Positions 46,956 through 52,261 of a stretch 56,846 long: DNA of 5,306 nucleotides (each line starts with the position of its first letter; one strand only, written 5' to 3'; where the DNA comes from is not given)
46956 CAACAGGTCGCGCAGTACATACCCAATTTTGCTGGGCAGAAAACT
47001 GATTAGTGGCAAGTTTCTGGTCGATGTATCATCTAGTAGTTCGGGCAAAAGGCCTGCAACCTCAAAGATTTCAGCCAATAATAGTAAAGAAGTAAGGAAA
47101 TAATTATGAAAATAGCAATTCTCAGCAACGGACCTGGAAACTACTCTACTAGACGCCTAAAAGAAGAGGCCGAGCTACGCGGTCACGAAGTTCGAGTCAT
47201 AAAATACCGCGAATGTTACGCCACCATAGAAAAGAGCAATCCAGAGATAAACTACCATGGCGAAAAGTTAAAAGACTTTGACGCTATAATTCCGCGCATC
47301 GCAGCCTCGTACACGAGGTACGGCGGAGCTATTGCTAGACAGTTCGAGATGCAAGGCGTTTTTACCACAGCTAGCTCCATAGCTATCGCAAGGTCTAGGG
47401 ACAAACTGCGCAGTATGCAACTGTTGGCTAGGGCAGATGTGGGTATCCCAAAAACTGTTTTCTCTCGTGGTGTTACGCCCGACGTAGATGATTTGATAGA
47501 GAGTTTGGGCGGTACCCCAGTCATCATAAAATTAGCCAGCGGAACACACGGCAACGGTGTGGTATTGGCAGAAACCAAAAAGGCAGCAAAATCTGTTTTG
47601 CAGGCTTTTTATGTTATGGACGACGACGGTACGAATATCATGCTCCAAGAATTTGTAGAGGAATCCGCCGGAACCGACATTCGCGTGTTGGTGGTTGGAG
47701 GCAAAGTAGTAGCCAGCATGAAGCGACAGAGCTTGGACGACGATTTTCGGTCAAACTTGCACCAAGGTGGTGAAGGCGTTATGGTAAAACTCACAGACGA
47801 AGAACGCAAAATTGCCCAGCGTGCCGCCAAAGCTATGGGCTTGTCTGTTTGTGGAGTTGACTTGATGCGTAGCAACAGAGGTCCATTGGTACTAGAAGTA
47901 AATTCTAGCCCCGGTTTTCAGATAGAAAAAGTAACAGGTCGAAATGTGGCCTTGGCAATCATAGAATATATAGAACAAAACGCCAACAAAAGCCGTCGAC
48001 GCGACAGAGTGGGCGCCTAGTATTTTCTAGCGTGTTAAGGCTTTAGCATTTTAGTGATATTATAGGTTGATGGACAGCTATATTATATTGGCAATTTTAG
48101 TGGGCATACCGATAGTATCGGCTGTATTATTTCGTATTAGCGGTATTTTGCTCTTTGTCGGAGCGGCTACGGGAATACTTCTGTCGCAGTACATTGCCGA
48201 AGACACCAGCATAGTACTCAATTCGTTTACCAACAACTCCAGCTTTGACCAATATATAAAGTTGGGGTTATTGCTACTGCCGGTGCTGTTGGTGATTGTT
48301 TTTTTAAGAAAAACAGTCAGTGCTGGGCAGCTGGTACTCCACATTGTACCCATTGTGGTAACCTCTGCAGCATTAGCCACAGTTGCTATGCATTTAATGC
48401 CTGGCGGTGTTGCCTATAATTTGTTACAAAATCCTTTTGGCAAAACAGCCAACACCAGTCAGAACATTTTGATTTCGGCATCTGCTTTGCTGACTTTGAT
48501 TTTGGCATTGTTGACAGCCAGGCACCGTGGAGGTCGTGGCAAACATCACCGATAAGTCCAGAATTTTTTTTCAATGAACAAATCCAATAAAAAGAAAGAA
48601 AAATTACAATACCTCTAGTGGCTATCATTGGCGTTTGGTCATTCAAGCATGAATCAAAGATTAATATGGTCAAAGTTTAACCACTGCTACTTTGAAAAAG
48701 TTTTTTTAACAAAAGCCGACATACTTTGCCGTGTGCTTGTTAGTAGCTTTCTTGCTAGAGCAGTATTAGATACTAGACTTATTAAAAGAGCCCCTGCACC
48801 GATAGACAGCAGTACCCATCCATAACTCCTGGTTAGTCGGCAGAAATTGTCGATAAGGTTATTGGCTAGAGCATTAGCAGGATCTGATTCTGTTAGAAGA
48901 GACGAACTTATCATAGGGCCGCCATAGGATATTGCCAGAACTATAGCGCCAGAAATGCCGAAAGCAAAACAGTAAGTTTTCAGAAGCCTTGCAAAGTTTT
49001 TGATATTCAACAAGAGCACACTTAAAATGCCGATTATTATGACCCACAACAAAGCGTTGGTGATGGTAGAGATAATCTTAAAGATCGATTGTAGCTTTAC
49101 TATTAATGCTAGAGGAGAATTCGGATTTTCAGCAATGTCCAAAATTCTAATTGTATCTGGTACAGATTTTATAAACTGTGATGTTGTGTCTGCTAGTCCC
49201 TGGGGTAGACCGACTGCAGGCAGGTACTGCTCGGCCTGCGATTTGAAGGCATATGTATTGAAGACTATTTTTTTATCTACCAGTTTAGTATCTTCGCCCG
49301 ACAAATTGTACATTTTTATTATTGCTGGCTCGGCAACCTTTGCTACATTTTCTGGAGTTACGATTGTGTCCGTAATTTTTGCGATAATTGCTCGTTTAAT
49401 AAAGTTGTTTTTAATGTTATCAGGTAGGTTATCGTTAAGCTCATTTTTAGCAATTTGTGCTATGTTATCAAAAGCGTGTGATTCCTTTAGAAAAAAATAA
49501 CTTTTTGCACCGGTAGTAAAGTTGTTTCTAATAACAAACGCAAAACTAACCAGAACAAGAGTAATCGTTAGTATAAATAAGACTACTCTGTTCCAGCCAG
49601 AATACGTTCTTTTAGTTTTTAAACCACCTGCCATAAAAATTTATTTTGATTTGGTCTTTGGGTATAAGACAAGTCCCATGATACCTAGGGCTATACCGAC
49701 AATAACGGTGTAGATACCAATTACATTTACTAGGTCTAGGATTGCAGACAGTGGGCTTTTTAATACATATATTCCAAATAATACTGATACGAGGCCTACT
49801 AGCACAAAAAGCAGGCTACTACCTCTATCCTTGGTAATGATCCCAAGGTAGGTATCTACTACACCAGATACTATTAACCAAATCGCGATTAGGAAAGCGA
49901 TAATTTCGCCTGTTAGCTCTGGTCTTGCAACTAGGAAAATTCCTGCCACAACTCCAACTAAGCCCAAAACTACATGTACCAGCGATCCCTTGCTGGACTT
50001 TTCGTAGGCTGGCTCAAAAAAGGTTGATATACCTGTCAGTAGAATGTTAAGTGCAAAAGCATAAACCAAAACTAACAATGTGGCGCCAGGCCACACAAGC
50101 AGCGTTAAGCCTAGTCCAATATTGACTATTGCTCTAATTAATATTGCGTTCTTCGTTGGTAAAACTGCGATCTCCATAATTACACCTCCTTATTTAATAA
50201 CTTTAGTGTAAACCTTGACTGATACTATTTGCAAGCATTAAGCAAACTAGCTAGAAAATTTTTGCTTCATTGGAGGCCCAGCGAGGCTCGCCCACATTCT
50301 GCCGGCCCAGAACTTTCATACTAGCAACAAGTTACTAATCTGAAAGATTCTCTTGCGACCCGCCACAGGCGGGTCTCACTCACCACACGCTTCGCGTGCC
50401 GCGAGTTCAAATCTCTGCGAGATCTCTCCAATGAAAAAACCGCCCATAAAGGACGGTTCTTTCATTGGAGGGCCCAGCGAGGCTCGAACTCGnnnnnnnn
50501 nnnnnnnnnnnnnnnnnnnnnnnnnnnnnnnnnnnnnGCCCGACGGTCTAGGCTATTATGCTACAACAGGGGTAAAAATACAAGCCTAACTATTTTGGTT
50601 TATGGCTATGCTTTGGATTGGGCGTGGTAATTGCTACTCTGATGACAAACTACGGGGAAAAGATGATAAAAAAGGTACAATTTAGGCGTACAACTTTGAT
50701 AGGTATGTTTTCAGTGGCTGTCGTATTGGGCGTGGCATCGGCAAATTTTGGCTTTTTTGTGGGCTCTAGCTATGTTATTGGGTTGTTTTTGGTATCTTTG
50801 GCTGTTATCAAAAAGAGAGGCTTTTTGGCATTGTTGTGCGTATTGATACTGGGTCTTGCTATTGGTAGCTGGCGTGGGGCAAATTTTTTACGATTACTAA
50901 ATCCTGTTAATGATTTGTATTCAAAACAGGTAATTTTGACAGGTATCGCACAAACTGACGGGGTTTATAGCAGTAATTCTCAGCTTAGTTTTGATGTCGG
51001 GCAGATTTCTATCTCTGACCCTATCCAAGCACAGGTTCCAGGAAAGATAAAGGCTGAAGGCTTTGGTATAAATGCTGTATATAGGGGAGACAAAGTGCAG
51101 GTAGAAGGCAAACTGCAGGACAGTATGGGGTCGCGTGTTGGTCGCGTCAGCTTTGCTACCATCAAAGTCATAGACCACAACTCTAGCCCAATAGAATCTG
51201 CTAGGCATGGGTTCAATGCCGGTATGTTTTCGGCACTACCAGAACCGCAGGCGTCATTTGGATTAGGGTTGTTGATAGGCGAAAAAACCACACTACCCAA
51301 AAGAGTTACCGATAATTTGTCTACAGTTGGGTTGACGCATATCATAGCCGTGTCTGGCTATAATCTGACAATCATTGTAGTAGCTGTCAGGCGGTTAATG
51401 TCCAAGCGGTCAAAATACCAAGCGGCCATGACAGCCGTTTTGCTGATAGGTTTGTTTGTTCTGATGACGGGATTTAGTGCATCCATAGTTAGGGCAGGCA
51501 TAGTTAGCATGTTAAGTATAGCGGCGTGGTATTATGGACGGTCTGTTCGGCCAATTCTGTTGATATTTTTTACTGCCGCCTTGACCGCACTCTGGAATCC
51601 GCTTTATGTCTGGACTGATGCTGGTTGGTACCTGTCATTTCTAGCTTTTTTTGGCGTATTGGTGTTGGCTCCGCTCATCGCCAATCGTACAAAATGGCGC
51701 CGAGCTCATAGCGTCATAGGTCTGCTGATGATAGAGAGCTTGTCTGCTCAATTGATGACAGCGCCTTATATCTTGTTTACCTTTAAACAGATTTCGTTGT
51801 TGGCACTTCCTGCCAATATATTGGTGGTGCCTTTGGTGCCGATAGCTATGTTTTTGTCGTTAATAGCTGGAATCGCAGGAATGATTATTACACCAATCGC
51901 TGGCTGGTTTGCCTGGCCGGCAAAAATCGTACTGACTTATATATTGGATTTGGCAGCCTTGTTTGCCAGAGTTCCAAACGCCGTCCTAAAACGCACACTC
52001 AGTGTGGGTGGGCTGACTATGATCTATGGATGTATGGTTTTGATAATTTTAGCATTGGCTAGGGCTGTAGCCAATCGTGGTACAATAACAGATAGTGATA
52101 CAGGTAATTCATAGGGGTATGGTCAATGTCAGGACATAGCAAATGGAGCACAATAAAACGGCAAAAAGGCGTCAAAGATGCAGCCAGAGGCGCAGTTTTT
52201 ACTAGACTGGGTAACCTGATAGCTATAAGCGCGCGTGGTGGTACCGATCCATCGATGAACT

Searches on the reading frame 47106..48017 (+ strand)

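Call 18: search_protein_families(library=pfam, proteins=[window:47106-48017:+], max_evalue=0.001)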
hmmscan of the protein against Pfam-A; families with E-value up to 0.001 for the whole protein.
window:47106-48017:+ (304 aa): 5 families
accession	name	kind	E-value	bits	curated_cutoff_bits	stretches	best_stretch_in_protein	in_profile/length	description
PF08443.16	RimK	-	7.5e-58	195.7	21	1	98-289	2-188/188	RimK-like ATP-grasp domain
PF18030.7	Rimk_N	-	1.1e-36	125.4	26.4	1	1-94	1-94/94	RimK PreATP-grasp domain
PF02955.21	GSH-S_ATP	-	6e-19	68.6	23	1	115-266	13-160/175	Prokaryotic glutathione synthetase, ATP-grasp domain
PF02655.19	ATP-grasp_3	-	1.9e-10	41.5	23.2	1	99-267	3-155/160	ATP-grasp domain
PF14397.11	ATPgrasp_ST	-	9.2e-10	38.6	31.4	0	98-230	20-179/278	Sugar-transfer associated ATP-grasp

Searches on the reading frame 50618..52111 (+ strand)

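Call 18: search_protein_families(library=pfam, proteins=[window:50618-52111:+], max_evalue=0.001)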
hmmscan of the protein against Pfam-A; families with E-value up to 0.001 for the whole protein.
window:50618-52111:+ (498 aa): 2 families
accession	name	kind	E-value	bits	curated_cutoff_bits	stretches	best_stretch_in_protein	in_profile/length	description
PF03772.21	Competence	-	1.3e-44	153.1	23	1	218-480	1-267/270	Competence protein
PF13567.11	DUF4131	-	0.00043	20.5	31.6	1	53-167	15-131/165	Domain of unknown function (DUF4131)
